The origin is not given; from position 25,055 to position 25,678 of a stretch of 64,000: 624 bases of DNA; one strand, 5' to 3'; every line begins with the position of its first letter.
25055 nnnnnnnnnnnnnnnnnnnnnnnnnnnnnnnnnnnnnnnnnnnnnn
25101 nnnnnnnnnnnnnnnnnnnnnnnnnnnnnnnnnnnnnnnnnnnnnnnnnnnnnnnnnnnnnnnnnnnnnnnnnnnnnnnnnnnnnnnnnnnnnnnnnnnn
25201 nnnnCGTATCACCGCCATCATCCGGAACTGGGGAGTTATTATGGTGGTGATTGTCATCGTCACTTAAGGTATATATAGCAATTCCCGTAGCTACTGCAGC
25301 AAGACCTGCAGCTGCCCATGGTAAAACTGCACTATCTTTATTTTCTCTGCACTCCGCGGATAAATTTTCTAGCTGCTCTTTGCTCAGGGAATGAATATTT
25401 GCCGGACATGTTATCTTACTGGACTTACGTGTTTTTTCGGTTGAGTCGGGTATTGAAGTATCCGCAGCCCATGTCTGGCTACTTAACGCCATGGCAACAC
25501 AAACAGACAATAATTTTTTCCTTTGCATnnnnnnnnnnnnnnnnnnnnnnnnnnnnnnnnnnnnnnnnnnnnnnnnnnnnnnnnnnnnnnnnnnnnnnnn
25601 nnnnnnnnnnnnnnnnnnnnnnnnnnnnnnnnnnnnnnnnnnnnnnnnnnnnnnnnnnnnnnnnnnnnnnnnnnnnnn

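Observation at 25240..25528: YdbA N-terminus has a second hydrophobic helix after the signal peptide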

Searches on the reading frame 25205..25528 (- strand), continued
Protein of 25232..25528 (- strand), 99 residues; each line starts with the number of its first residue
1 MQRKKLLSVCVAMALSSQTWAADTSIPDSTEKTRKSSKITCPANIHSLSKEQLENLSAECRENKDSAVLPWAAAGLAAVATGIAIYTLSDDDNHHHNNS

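Call 61: list_cluster_members(proteins=[P0022, P0029, P0028, P0037, P0050, P0062, P0067, P0070, P0071, P0072])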
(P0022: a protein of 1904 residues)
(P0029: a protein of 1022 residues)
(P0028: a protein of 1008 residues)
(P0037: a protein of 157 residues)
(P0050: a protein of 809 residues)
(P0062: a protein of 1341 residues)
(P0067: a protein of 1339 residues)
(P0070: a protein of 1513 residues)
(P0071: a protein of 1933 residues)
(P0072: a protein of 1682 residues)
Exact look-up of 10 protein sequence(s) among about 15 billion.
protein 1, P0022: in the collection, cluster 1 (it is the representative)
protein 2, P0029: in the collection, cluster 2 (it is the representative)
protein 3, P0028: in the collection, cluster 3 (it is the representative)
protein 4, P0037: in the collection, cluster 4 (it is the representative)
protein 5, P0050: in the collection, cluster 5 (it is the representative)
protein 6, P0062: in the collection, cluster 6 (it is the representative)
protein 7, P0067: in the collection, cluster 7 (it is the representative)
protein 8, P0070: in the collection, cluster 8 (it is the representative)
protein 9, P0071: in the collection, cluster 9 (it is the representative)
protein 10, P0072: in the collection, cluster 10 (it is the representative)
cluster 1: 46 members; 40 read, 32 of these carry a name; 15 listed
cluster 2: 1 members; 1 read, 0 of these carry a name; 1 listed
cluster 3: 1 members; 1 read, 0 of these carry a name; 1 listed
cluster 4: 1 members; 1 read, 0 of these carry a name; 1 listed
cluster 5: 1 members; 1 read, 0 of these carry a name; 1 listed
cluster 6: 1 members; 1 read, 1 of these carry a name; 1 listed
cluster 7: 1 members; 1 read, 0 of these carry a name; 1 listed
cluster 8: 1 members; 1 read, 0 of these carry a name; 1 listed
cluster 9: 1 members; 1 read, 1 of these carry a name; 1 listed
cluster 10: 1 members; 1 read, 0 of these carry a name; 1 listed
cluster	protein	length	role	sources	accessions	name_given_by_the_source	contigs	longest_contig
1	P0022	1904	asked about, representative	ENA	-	-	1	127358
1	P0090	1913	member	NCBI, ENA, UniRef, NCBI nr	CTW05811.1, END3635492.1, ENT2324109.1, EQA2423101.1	autotransporter domain-containing protein [Escherichia albertii] | BigA/YdbA N-terminal beta-barrel domain-containing protein n=1 Tax=Escherichia albertii ...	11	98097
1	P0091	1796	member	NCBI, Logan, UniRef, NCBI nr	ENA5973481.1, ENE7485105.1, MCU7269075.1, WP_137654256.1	autotransporter domain-containing protein [Escherichia albertii] | BigA/YdbA N-terminal beta-barrel domain-containing protein n=1 Tax=Escherichia albertii ...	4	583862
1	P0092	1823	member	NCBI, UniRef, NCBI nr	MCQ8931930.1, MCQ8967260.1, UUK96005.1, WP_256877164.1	autotransporter domain-containing protein [Escherichia albertii] | BigA/YdbA N-terminal beta-barrel domain-containing protein n=1 Tax=Escherichia albertii ...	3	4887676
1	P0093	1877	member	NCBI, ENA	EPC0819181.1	autotransporter domain-containing protein [Escherichia albertii]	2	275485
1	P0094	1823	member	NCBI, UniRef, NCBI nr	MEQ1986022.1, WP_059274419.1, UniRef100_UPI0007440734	autotransporter domain-containing protein [Escherichia albertii] | BigA/YdbA N-terminal beta-barrel domain-containing protein n=1 Tax=Escherichia albertii ...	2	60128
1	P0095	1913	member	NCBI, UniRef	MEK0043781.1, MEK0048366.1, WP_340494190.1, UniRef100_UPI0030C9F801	autotransporter domain-containing protein [Escherichia albertii] | BigA/YdbA N-terminal beta-barrel domain-containing protein n=2 Tax=Escherichia albertii ...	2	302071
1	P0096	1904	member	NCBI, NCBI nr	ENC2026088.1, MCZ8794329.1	autotransporter domain-containing protein [Escherichia albertii]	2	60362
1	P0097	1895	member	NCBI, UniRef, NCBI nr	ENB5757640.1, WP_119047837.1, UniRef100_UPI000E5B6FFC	autotransporter domain-containing protein [Escherichia albertii] | BigA/YdbA N-terminal beta-barrel domain-containing protein n=1 Tax=Escherichia albertii ...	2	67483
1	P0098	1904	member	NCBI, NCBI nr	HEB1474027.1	TPA: autotransporter domain-containing protein [Escherichia albertii] | autotransporter domain-containing protein [Escherichia albertii]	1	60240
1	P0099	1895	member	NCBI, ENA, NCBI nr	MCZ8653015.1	autotransporter domain-containing protein [Escherichia albertii]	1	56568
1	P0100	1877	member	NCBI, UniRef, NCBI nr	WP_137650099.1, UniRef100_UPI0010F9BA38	BigA/YdbA N-terminal beta-barrel domain-containing protein [Escherichia albertii] | BigA/YdbA N-terminal beta-barrel domain-containing protein n=1 Tax=Escherichia albertii ... | autotransporter domain-containing protein [Escherichia albertii]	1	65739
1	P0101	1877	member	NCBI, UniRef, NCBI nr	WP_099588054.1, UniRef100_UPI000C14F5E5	autotransporter domain-containing protein [Escherichia albertii] | BigA/YdbA N-terminal beta-barrel domain-containing protein n=1 Tax=Escherichia albertii ...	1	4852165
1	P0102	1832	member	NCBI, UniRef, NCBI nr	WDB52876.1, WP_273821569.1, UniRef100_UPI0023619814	autotransporter domain-containing protein [Escherichia albertii] | BigA/YdbA N-terminal beta-barrel domain-containing protein n=1 Tax=Escherichia albertii ...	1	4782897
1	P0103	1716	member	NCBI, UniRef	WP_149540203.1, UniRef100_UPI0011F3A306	BigA/YdbA N-terminal beta-barrel domain-containing protein, partial [Escherichia albertii] | BigA/YdbA N-terminal beta-barrel domain-containing protein n=1 Tax=Escherichia albertii ...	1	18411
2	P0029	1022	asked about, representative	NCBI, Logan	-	-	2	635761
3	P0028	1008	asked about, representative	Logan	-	-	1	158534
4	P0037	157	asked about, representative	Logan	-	-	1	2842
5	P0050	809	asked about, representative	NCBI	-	-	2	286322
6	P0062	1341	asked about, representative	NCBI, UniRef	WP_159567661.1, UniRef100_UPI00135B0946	beta strand repeat-containing protein, partial [Budvicia diplopodorum] | beta strand repeat-containing protein n=1 Tax=Budvicia diplopodorum TaxID=1119056 ...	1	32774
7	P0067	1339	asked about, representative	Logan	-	-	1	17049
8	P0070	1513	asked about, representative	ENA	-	-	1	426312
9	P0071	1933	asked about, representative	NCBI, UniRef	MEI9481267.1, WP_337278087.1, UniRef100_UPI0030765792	autotransporter adhesin BigA [Enterobacter cancerogenus] | BigA/YdbA N-terminal beta-barrel domain-containing protein n=1 Tax=Enterobacter ...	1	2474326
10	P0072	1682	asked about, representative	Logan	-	-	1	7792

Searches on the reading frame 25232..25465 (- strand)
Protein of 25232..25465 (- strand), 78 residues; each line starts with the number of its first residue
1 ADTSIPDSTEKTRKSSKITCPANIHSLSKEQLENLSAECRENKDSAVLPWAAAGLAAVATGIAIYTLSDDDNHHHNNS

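Call 29: search_protein_families(library=pfam, proteins=[window:25232-25465:-], max_evalue=10)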
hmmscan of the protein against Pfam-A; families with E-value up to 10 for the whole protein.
seq(78 aa): 1 family
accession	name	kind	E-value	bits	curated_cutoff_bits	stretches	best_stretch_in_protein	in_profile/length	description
PF14261.11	DUF4351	-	0.15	12.6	25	1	22-37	29-44/59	Domain of unknown function (DUF4351)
